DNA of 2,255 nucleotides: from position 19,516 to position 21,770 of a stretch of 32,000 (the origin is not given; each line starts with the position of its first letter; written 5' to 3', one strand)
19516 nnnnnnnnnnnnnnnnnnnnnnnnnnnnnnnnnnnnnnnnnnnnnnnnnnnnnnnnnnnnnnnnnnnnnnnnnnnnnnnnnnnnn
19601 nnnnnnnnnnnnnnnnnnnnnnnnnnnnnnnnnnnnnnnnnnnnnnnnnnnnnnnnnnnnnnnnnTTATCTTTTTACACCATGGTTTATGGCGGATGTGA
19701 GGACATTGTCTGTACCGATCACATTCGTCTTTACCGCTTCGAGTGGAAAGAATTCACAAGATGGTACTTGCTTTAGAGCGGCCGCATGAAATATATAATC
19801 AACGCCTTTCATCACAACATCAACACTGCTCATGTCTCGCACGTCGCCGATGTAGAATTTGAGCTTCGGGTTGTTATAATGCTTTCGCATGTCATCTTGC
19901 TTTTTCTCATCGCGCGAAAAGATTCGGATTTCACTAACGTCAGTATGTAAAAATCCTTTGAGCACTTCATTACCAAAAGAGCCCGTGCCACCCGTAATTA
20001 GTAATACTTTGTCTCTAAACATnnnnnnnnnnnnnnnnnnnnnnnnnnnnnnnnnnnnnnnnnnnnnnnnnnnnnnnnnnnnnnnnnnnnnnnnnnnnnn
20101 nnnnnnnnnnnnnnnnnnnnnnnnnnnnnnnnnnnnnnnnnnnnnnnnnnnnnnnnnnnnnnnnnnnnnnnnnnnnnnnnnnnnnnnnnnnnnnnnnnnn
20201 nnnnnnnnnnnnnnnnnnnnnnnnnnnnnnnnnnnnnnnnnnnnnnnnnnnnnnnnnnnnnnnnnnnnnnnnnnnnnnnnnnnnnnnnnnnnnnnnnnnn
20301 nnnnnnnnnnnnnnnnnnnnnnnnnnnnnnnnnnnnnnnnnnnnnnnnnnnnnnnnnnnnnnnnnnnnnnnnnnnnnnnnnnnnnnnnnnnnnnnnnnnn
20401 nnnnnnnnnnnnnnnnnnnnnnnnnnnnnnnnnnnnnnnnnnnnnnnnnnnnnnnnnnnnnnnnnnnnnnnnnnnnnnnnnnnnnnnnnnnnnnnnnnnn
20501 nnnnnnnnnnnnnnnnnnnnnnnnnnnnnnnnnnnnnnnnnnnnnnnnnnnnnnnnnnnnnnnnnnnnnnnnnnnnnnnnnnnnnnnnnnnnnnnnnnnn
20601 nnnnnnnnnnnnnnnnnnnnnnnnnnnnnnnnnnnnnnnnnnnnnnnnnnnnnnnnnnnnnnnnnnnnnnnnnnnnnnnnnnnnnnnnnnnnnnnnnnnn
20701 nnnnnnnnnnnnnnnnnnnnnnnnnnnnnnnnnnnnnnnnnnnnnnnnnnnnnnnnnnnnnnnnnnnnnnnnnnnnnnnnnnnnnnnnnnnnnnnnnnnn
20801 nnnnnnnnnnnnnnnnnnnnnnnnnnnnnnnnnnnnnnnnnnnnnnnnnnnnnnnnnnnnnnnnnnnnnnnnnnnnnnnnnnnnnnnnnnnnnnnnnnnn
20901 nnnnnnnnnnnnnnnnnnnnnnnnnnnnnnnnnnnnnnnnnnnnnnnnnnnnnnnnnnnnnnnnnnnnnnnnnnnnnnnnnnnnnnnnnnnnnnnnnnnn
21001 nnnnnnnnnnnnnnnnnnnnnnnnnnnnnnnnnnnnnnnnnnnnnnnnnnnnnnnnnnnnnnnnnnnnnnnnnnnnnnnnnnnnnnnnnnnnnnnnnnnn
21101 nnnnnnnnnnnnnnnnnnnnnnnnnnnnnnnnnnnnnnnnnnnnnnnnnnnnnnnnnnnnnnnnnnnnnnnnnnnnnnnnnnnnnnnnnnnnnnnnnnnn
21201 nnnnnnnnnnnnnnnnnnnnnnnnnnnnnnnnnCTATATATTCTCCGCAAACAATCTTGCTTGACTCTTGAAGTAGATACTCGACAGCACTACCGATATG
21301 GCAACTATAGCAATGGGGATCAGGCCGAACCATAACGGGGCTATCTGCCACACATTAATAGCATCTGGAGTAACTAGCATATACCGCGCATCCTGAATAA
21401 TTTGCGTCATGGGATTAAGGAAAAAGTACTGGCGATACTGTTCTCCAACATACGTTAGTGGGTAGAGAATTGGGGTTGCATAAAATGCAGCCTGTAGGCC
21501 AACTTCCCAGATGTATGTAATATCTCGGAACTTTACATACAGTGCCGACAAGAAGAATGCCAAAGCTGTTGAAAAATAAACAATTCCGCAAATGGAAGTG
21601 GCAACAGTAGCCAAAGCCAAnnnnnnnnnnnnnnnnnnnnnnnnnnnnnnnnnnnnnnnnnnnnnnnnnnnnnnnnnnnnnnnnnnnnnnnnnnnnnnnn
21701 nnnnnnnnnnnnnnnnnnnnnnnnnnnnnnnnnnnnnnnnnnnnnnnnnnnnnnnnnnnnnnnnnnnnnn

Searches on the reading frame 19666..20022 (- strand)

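Call 9: search_protein_families(library=pfam, proteins=[window:19666-20022:-], max_evalue=0.01)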
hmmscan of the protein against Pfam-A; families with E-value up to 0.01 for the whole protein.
window:19666-20022:- (118 aa): 13 families
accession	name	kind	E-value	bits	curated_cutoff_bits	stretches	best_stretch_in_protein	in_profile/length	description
PF02719.21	Polysacc_synt_2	-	3e-36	125.5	20.2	1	7-117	1-121/293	Polysaccharide biosynthesis protein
PF01073.25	3Beta_HSD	-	5.8e-15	55.5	22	1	8-117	1-109/280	3-beta hydroxysteroid dehydrogenase/isomerase family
PF01370.27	Epimerase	-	2.1e-14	54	20.9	1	8-118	2-109/240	NAD dependent epimerase/dehydratase family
PF16363.11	GDP_Man_Dehyd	-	5.8e-12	46.2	27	1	8-116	1-118/332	GDP-mannose 4,6 dehydratase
PF13460.12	NAD_binding_10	-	9.5e-09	35.8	27.2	1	11-118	1-92/184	NAD(P)H-binding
PF04321.23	RmlD_sub_bind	-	5.9e-06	26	27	1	7-116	3-94/287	RmlD substrate binding domain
PF05368.20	NmrA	-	6.4e-06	26.4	27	1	4-82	2-78/298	NmrA-like family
PF07993.18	NAD_binding_4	-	4e-05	23.3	20.1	1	9-111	1-123/258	Male sterility protein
PF00106.31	adh_short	-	0.00026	21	26.6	1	5-75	1-72/195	short chain dehydrogenase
PF08659.16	KR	-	0.00079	19.8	22.6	1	7-73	3-74/180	KR domain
PF03435.24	Sacchrp_dh_NADP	-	0.0011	19.7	25.1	1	8-80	2-75/129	Saccharopine dehydrogenase NADP binding domain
PF03807.23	F420_oxidored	-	0.0012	19.8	21.6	1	12-86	6-72/94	NADP oxidoreductase coenzyme F420-dependent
PF01488.26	Shikimate_DH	-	0.0023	18.4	24.3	1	4-82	13-84/138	Shikimate / quinate 5-dehydrogenase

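Call 10: search_protein_families(library=ncbifam, proteins=[window:19666-20022:-], max_evalue=0.01)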
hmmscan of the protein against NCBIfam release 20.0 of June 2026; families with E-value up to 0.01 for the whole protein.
window:19666-20022:- (118 aa): 40 families (the best 25 are shown)
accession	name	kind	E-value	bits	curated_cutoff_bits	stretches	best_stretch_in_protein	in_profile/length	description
TIGR04130.1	FnlA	equivalog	4.1e-62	210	730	1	1-118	1-118/337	UDP-N-acetylglucosamine 4,6-dehydratase/5-epimerase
TIGR03589.1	PseB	equivalog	2.8e-41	141.6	407.75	1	1-118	1-119/324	UDP-N-acetylglucosamine 4,6-dehydratase (inverting)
TIGR04180.1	EDH_00030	hypoth_equivalog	1.2e-13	50.8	475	1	8-118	2-115/297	NAD-dependent 4,6-dehydratase LegB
TIGR03466.1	HpnA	hypoth_equivalog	6.9e-13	48.2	367.65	1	7-118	3-107/327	hopanoid-associated sugar epimerase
TIGR02622.1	CDP_4_6_dhtase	equivalog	7.2e-10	38.5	278.45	1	1-113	1-117/352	CDP-glucose 4,6-dehydratase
TIGR01179.1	galE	equivalog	1.5e-09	37.1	262.3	1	7-117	2-114/332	UDP-glucose 4-epimerase GalE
NF041293.1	G6PDh_Azf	equivalog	1.6e-09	37.5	400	1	4-118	2-109/252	NAD-dependent glucose-6-phosphate dehydrogenase Azf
TIGR01181.1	dTDP_gluc_dehyt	equivalog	1.8e-08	33.9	365.1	1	7-113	2-113/321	dTDP-glucose 4,6-dehydratase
NF011728.1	PRK15181.1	equivalog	2e-08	33.6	760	1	5-113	16-130/348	Vi polysaccharide biosynthesis UDP-N-acetylglucosaminuronic acid C-4 epimerase TviC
NF042422.1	oxyalk_red_OleD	equivalog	5.9e-08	32.4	580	1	7-118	3-104/329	2-alkyl-3-oxoalkanoate reductase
NF052578.1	StrlDmthSdmBMthl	equivalog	8.9e-08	32.2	600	1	8-118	4-107/328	sterol demethylase protein SdmB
NF042423.1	oxyalk_red_Shew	equivalog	9.1e-06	25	580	1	6-117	10-111/331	2-alkyl-3-oxoalkanoate reductase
NF005539.0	PRK07201.1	equivalog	1.5e-05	23.9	549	1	8-111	4-112/657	SDR family oxidoreductase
NF005449.0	PRK07041.1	equivalog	6.9e-05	22.8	257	1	2-99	5-105/240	SDR family oxidoreductase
NF033173.0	anticapsin_BacC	exception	7.6e-05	22.3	525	1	3-71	3-70/252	dihydroanticapsin 7-dehydrogenase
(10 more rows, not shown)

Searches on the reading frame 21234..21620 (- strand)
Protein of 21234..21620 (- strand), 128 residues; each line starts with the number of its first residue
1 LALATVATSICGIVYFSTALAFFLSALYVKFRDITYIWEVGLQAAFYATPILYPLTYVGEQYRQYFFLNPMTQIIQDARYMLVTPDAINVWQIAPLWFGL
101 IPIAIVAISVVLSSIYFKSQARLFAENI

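Call 9: search_protein_families(library=pfam, proteins=[window:21234-21620:-], max_evalue=0.01)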
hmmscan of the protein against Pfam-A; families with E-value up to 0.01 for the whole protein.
window:21234-21620:- (128 aa): 1 family
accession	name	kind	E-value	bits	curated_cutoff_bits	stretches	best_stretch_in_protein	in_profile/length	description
PF01061.29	ABC2_membrane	-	5.4e-05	23.3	26.9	1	10-80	138-208/211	ABC-2 type transporter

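Call 10: search_protein_families(library=ncbifam, proteins=[window:21234-21620:-], max_evalue=0.01)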
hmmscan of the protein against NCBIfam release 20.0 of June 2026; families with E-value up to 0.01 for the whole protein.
window:21234-21620:- (128 aa): 3 families
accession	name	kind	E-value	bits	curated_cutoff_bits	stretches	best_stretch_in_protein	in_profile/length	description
NF011648.0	PRK15066.1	subfamily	0.0012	18.5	225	1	5-109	143-245/257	ABC transporter permease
NF050109.1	galactan_ABC_perm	equivalog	0.0031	17.1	380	1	14-93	159-245/272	galactan export ABC transporter permease subunit Wzm/RfbD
NF050053.1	CapPschTportKpsM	equivalog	0.0088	16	300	1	5-120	140-252/257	capsule polysaccharide transporter KpsM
